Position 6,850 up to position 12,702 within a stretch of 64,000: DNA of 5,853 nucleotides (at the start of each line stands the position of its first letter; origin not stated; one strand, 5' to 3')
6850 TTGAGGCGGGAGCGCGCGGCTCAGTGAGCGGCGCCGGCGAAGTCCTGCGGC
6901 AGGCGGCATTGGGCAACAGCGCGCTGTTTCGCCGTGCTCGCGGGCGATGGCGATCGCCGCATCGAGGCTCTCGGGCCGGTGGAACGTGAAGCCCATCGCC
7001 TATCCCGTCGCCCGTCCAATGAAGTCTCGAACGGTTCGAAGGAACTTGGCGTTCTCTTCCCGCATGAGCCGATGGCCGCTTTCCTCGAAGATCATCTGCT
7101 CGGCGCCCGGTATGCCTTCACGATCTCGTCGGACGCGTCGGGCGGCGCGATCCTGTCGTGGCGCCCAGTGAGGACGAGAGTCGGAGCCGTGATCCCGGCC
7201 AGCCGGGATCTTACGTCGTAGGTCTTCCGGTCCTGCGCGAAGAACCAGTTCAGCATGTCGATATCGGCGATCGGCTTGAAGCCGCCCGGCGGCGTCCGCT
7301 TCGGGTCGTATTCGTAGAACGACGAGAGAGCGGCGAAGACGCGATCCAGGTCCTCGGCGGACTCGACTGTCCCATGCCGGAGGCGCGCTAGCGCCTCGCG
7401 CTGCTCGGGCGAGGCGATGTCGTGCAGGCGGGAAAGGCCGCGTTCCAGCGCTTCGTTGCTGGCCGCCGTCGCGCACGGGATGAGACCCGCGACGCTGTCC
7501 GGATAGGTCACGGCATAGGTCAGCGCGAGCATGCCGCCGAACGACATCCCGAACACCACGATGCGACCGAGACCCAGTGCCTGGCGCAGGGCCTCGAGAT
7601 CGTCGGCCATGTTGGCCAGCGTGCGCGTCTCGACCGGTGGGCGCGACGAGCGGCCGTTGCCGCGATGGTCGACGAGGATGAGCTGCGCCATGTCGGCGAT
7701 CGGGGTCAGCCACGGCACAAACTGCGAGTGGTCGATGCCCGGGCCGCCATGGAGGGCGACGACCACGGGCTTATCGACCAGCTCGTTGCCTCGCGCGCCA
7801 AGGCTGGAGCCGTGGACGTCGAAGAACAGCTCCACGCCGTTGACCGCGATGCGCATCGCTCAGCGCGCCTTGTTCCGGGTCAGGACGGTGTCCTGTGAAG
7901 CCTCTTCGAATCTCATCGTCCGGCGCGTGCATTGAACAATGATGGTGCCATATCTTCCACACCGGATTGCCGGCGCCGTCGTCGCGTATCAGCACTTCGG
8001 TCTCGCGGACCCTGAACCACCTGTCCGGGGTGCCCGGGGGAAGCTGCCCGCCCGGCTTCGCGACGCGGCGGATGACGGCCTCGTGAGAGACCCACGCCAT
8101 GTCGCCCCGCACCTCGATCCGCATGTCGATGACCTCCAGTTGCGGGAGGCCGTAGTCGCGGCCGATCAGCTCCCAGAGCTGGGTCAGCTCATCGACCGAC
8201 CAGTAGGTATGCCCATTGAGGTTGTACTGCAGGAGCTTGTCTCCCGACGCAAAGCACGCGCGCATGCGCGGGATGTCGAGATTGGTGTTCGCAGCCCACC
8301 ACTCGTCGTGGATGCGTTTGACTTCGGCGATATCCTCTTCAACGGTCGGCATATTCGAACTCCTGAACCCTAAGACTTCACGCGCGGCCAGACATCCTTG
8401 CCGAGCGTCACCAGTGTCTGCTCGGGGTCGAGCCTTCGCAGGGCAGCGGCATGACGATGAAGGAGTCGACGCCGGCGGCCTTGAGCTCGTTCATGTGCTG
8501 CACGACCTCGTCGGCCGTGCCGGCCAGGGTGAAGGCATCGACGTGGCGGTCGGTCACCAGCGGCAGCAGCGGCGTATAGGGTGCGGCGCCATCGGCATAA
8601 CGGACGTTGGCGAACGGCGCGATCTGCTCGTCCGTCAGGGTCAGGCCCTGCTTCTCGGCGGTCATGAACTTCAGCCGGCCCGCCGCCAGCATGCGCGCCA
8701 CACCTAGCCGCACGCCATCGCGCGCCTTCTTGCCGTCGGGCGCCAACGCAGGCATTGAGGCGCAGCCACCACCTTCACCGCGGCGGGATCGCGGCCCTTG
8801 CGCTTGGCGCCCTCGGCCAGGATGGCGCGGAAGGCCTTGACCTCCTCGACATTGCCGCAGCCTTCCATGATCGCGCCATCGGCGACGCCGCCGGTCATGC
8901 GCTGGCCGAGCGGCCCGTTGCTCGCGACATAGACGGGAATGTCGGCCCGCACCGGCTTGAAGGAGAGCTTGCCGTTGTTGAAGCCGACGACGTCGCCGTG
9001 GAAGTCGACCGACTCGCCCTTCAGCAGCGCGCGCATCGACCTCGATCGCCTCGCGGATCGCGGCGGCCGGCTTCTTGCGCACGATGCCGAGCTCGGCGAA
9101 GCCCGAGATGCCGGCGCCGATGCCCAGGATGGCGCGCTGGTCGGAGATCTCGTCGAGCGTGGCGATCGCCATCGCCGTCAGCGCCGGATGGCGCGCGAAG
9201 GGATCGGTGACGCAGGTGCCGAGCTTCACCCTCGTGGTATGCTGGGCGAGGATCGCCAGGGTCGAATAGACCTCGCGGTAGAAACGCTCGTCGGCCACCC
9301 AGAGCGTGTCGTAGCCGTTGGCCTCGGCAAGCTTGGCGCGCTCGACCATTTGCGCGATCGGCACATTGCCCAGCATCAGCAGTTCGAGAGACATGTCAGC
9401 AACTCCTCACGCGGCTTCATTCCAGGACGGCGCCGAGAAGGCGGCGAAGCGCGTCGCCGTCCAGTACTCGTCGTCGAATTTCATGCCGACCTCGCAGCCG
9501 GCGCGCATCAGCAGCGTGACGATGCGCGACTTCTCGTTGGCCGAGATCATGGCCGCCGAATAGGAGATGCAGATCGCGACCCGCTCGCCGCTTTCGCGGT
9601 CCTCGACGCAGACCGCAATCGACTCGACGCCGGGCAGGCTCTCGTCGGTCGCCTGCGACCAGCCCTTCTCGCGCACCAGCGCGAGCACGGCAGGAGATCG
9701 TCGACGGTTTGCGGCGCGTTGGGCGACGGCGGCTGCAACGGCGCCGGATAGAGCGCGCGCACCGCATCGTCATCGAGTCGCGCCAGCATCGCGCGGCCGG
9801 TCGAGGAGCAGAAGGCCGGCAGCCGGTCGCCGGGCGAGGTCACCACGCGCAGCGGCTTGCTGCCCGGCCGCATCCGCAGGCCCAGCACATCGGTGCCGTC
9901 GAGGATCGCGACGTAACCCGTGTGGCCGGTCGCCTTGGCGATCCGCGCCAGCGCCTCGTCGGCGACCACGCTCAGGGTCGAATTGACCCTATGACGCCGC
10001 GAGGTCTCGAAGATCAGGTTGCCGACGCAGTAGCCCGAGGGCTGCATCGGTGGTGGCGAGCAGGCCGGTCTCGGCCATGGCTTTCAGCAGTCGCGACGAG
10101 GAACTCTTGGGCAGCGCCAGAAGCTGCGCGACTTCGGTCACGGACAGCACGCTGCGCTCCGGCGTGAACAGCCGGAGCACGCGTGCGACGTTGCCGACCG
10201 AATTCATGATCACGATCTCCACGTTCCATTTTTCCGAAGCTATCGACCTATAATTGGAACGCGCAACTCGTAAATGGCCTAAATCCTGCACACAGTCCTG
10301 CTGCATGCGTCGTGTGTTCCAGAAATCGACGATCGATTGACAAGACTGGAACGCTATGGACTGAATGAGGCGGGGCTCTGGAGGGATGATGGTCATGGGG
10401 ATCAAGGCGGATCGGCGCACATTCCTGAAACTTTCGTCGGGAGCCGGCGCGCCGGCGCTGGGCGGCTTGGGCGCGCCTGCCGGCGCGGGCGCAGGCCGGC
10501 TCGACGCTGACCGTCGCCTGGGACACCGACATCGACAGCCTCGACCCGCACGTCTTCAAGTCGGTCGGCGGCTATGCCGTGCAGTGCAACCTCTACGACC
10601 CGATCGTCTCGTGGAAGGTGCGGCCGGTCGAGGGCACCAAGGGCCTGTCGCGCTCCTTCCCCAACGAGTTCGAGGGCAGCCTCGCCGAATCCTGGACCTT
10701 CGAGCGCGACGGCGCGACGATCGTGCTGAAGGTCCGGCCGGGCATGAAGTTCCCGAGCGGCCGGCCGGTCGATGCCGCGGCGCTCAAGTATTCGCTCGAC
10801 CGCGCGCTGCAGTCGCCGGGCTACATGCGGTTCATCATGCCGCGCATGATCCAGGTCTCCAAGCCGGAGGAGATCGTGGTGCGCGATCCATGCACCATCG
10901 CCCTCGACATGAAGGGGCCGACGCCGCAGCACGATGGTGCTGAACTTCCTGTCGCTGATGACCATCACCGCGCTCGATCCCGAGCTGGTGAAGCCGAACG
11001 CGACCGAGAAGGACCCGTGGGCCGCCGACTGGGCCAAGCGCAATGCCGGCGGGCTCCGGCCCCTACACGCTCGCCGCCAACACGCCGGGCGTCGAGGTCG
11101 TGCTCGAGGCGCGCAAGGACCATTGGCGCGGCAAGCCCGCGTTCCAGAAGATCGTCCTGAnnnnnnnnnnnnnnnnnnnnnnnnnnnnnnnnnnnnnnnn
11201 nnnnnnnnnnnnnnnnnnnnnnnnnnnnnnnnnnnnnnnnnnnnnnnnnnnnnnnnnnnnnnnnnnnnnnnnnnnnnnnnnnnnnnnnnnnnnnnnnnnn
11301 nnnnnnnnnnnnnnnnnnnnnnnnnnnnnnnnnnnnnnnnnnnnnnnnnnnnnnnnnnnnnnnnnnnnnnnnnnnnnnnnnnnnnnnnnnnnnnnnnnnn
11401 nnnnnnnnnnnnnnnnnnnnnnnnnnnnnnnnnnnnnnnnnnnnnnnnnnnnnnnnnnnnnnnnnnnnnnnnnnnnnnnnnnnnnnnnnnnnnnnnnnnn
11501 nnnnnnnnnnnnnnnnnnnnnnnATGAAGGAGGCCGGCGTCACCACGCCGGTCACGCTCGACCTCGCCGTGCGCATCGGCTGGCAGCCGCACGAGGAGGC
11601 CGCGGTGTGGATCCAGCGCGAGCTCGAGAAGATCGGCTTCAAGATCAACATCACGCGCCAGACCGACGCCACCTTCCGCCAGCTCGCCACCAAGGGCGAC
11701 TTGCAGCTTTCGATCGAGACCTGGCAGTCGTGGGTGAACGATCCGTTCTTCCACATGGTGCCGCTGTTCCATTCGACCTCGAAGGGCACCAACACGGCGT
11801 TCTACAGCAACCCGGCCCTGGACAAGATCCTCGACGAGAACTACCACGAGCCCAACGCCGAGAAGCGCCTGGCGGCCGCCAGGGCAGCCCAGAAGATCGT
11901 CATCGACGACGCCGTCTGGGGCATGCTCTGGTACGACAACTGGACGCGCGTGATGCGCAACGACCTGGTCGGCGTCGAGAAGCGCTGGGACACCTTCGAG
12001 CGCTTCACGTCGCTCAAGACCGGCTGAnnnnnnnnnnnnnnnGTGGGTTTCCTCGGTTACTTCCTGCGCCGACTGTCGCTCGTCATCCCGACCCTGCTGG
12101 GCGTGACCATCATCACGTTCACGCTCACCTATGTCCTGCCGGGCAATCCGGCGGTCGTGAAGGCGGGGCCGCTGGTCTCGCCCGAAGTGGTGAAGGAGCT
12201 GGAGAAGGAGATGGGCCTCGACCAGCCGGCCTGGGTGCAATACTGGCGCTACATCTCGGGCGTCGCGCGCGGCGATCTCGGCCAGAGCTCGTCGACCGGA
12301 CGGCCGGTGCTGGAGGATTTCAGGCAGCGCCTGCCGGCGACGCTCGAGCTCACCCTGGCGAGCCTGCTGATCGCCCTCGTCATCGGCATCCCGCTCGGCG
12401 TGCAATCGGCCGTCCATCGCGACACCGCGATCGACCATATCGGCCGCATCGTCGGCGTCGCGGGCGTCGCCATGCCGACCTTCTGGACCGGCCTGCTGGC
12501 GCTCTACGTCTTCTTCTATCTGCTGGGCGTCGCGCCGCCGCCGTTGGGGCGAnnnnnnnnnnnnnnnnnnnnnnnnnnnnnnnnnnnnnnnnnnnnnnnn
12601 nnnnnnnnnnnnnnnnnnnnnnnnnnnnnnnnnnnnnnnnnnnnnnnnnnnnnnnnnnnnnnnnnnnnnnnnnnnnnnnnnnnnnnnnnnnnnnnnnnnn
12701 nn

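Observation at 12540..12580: Abrupt junction of two unrelated genomes through two truncated genes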

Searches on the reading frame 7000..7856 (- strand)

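Call 62: search_protein_families(library=pfam, max_evalue=0.001, proteins=[window:7000-7713:-, window:7092-7856:-])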
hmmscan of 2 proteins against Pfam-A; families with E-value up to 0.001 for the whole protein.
window:7000-7713:- (237 aa): 0 families

window:7092-7856:- (254 aa): 6 families
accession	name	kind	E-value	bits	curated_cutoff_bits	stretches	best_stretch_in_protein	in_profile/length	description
PF00561.26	Abhydrolase_1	-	1.7e-28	100.4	25.8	1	30-247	1-223/245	alpha/beta hydrolase fold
PF12146.15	Hydrolase_4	-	4.3e-17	62.6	27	1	58-136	33-115/239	Serine aminopeptidase, S33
PF12697.13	Abhydrolase_6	-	2.4e-12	48.4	26.3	1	32-246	1-188/217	Alpha/beta hydrolase family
PF00975.26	Thioesterase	-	6.7e-05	23.6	26.4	1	33-174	4-142/226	Thioesterase domain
PF03096.20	Ndr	-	9e-05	21.8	23.3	1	77-129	79-131/283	Ndr family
PF02230.22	Abhydrolase_2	-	0.00058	20.2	23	1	91-133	99-141/217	Phospholipase/Carboxylesterase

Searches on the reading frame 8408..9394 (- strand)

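Call 62: search_protein_families(library=pfam, max_evalue=0.001, proteins=[window:8408-9394:-])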
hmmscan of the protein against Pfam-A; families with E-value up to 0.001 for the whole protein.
window:8408-9394:- (328 aa): 1 family
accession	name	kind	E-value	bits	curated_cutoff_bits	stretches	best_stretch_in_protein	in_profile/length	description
PF00296.26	Bac_luciferase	-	3.9e-34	118.9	27.9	1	12-127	21-142/314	Luciferase-like monooxygenase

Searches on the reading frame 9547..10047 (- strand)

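Call 62: search_protein_families(library=pfam, max_evalue=0.001, proteins=[window:9547-10047:-])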
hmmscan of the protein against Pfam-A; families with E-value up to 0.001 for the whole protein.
window:9547-10047:- (166 aa): 1 family
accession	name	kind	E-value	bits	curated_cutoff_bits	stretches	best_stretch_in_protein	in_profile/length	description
PF01614.24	IclR_C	-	3e-10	40.3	24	1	25-119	9-104/174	Bacterial transcriptional regulator IclR C-terminal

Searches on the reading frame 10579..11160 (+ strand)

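Call 9: search_protein_families(library=pfam, proteins=[window:10579-11160:+], max_evalue=0.01)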
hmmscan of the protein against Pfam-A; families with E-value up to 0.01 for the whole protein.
window:10579-11160:+ (193 aa): 1 family
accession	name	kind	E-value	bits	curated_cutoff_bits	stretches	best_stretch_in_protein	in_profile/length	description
PF00496.27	SBP_bac_5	-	1.2e-11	44.8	32.4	1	31-121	2-86/368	Bacterial extracellular solute-binding proteins, family 5 Middle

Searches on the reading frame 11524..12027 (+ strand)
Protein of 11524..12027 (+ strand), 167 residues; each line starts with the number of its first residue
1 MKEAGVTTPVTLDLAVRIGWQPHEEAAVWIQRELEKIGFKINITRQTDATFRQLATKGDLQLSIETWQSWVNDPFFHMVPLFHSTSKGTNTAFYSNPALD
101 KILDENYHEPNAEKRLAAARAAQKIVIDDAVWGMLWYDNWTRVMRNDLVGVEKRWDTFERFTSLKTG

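Call 9: search_protein_families(library=pfam, proteins=[window:11524-12027:+], max_evalue=0.01)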
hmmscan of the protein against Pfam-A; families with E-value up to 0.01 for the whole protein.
window:11524-12027:+ (167 aa): 1 family
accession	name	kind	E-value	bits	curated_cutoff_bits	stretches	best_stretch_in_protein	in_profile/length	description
PF00496.27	SBP_bac_5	-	2.4e-10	40.5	32.4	1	2-88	274-367/368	Bacterial extracellular solute-binding proteins, family 5 Middle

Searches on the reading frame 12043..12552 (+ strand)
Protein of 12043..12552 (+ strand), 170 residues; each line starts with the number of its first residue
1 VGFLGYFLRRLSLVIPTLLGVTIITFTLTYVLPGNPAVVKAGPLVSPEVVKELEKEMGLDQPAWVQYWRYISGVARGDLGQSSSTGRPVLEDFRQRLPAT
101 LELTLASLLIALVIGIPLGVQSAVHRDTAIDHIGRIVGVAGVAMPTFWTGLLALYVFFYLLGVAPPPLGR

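Call 18: find_related_loci(query=window:12043-12552:+, collection=genome_contigs, flank=6000)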
Query window:12043-12552:+ (170 aa) in genome_contigs; peptide patterns used: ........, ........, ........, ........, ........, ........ (x = any residue, [..] = any of these).
599 stretches matched a pattern (row limit reached: there are more); 118 encode a relative of the query (tblastn E <= 1e-3); the best 80 are kept; 80 distinct loci.
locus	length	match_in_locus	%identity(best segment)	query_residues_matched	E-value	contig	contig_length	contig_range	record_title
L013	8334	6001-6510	96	1-170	5e-106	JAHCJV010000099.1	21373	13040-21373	MAG: Enhydrobacter sp. isolate TGS_PRO9 PRO9_99, whole genome shotgun sequence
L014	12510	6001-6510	96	1-170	2e-105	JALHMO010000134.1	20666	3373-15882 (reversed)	MAG: Reyranella sp. isolate Bin_33_5_sub c_000000010661, whole genome shotgun sequence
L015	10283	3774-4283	96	1-170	2e-105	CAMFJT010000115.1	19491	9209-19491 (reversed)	MAG: uncultured Rhodospirillales bacterium isolate SRR12456169_bin.25_metaWRAP_v1.3_MAG genome assembly, contig: ERZ1228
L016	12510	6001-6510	94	1-170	3e-103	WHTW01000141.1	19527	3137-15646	MAG: Rhodospirillales bacterium isolate Dino_bin47 NODE_141_length_19527_cov_5.717389, whole genome shotgun sequence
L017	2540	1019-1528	92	1-170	9e-105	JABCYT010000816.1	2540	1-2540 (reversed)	MAG: Alphaproteobacteria bacterium isolate Inc-BW-H-2-M_MAG46 Ga0210384_10104529, whole genome shotgun sequence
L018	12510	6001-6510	92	1-170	6e-100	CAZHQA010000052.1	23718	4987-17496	MAG TPA_asm: uncultured Reyranella sp. isolate binchicken_co50_192 genome assembly, contig: NODE_2275_length_23718_cov_8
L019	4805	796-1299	89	3-170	6e-98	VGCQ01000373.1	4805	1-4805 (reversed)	MAG: Alphaproteobacteria bacterium isolate K_Offshore_120m_m2_043 K_Offshore_120m_m2_043_Ga0194131_10028043, whole genom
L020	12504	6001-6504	91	3-170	1e-97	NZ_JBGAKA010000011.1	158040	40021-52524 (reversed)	MAG: Reyranella sp. isolate MAG_MBR_H10.79 MBRH10-79_opera_contig_417, whole genome shotgun sequence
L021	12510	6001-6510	88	1-170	1e-97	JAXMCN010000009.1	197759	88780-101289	MAG: Reyranellaceae bacterium isolate STL-PRO11 C1.127.fa-9, whole genome shotgun sequence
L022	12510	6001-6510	94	1-170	3e-96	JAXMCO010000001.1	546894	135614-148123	MAG: Reyranellaceae bacterium isolate STL-PRO12 C3.205.fa-1, whole genome shotgun sequence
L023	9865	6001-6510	91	1-170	8e-93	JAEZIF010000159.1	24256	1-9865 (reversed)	MAG: Proteobacteria bacterium isolate OH_CDB_172 k127_121856, whole genome shotgun sequence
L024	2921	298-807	91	1-170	7e-95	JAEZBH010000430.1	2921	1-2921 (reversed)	MAG: Proteobacteria bacterium isolate OH_CBrB_185 k127_3309452, whole genome shotgun sequence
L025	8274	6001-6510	74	1-170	1e-83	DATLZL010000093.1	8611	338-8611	MAG TPA_asm: Candidatus Binatia bacterium isolate SMAG_U13297 k141_164296, whole genome shotgun sequence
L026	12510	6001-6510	75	1-170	1e-81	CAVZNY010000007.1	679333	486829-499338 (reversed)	MAG: uncultured delta proteobacterium isolate MFD02979.bin.2.8 genome assembly, contig: contig_14534, whole genome shotg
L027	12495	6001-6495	75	6-170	1e-81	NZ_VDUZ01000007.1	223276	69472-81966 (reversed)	Vineibacter terrae strain CC-CFT640 contig007, whole genome shotgun sequence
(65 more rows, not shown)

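Call 62: search_protein_families(library=pfam, max_evalue=0.001, proteins=[L014:387-1169:+])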
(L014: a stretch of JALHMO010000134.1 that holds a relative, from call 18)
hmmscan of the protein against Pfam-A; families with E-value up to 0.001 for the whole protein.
L014:387-1169:+ (260 aa): 0 families
